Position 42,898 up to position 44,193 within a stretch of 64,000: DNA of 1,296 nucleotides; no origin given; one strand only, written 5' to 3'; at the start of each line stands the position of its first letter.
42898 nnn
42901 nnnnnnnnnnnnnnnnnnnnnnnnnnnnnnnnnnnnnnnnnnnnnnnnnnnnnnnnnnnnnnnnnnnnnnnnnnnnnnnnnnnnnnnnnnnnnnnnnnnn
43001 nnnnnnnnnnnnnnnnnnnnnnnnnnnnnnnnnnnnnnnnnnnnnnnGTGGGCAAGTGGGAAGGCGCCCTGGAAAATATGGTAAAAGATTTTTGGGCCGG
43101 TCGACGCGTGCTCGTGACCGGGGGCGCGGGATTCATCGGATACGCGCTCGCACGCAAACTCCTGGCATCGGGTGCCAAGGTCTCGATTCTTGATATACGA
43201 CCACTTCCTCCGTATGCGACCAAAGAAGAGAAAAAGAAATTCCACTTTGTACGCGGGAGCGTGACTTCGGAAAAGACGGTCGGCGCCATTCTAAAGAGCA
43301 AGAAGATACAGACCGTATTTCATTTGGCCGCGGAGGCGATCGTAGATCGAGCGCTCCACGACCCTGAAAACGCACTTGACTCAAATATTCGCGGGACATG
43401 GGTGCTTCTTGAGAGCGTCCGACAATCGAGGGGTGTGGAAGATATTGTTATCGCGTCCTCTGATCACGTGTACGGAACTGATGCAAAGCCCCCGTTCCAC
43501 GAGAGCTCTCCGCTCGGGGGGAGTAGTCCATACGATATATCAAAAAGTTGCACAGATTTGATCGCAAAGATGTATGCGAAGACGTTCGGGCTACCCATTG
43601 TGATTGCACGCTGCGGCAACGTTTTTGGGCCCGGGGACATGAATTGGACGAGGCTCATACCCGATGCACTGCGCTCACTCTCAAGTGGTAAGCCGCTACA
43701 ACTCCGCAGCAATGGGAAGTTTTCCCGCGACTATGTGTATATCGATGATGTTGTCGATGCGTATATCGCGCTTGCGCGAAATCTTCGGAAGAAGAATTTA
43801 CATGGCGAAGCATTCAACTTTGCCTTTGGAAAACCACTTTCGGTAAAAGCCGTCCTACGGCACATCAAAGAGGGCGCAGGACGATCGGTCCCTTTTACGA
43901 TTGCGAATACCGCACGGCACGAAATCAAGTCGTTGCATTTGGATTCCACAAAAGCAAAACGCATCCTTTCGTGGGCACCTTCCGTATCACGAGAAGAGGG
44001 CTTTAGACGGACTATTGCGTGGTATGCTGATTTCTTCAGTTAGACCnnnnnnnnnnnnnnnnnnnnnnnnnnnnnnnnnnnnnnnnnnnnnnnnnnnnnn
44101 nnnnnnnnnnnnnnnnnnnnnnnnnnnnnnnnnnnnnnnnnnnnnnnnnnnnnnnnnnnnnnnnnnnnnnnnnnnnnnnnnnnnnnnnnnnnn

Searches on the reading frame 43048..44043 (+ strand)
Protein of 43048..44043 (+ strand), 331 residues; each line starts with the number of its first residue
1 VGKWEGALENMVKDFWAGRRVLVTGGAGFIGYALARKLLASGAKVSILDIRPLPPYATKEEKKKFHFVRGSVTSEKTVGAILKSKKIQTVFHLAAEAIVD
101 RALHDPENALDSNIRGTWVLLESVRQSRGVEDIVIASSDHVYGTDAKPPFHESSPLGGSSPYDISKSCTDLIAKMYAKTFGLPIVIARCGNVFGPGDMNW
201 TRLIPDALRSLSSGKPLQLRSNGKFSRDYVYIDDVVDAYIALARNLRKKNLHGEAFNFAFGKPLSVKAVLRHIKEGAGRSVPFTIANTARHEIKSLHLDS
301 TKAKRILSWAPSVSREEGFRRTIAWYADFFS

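Call 7: search_protein_families(library=pfam, proteins=[window:43048-44043:+], max_evalue=0.001)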
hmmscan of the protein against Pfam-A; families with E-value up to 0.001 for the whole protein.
window:43048-44043:+ (331 aa): 8 families
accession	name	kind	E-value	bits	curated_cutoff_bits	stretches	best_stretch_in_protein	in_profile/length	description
PF01370.27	Epimerase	-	5.1e-54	183.7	20.9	1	21-257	1-238/240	NAD dependent epimerase/dehydratase family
PF16363.11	GDP_Man_Dehyd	-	9.2e-52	177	27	1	22-321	1-331/332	GDP-mannose 4,6 dehydratase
PF01073.25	3Beta_HSD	-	7.9e-19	68.2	22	1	22-278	1-269/280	3-beta hydroxysteroid dehydrogenase/isomerase family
PF02719.21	Polysacc_synt_2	-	9.5e-14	51.7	20.2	1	21-236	1-210/293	Polysaccharide biosynthesis protein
PF04321.23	RmlD_sub_bind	-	7.1e-12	45.4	27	1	20-204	2-163/287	RmlD substrate binding domain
PF07993.18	NAD_binding_4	-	1.2e-10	41.4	20.1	1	84-209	86-227/258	Male sterility protein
PF00106.31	adh_short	-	1.5e-06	28.3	26.6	1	20-83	2-69/195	short chain dehydrogenase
PF08659.16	KR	-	4.7e-05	23.8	22.6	1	21-138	3-136/180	KR domain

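Call 28: search_protein_families(library=ncbifam, proteins=[window:43048-44043:+], max_evalue=0.00001)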
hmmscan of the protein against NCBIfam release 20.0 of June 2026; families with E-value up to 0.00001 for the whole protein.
window:43048-44043:+ (331 aa): 34 families (the best 25 are shown)
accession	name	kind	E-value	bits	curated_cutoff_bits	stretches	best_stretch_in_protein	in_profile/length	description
TIGR01181.1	dTDP_gluc_dehyt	equivalog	2e-55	188.2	365.1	1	20-328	1-313/321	dTDP-glucose 4,6-dehydratase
TIGR02622.1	CDP_4_6_dhtase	equivalog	1.7e-53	182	278.45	1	15-329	1-333/352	CDP-glucose 4,6-dehydratase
TIGR01179.1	galE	equivalog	2.6e-41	141.6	262.3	2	20-194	1-178/332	UDP-glucose 4-epimerase GalE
TIGR04180.1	EDH_00030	hypoth_equivalog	2e-39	135.5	475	1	21-313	1-296/297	NAD-dependent 4,6-dehydratase LegB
NF007582.0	PRK10217.1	equivalog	1.9e-36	125.9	698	1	19-326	2-331/355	dTDP-glucose 4,6-dehydratase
NF007490.0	PRK10084.1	subfamily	2.7e-34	118.7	649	1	20-327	2-335/361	dTDP-glucose 4,6-dehydratase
NF007956.0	PRK10675.1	subfamily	3.5e-28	98.7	394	2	20-172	2-159/338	UDP-glucose 4-epimerase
NF011728.1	PRK15181.1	equivalog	2.3e-25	89.4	760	1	13-329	10-340/348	Vi polysaccharide biosynthesis UDP-N-acetylglucosaminuronic acid C-4 epimerase TviC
TIGR02197.1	heptose_epim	equivalog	2.1e-19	69.9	274.6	1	21-281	1-264/316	ADP-glyceromanno-heptose 6-epimerase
NF043036.1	ErythonDh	equivalog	2.2e-19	69.8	325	1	20-178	2-165/321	D-erythronate dehydrogenase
TIGR03466.1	HpnA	hypoth_equivalog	2.4e-19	69.4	367.65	1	20-201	2-179/327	hopanoid-associated sugar epimerase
NF042422.1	oxyalk_red_OleD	equivalog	6.7e-19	68.4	580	1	20-281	2-259/329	2-alkyl-3-oxoalkanoate reductase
NF042423.1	oxyalk_red_Shew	equivalog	4.6e-16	58.8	580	1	19-275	9-255/331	2-alkyl-3-oxoalkanoate reductase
NF052578.1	StrlDmthSdmBMthl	equivalog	1.3e-14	54.7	600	1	21-284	3-252/328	sterol demethylase protein SdmB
TIGR01777.1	yfcH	hypoth_equivalog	4.4e-14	52.7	207.35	1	21-288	1-252/292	TIGR01777 family oxidoreductase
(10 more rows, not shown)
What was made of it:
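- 42215..46035 (+): Genes downstream on the same strand: RfbF (probable start 42275), an NDP-hexose 4,6-dehydratase-family gene (43048-44043), GT2 (44047-44742) and a sugar C-methyltransferase (44761-46035). NCBIfam and Pfam (calls 7, 28).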
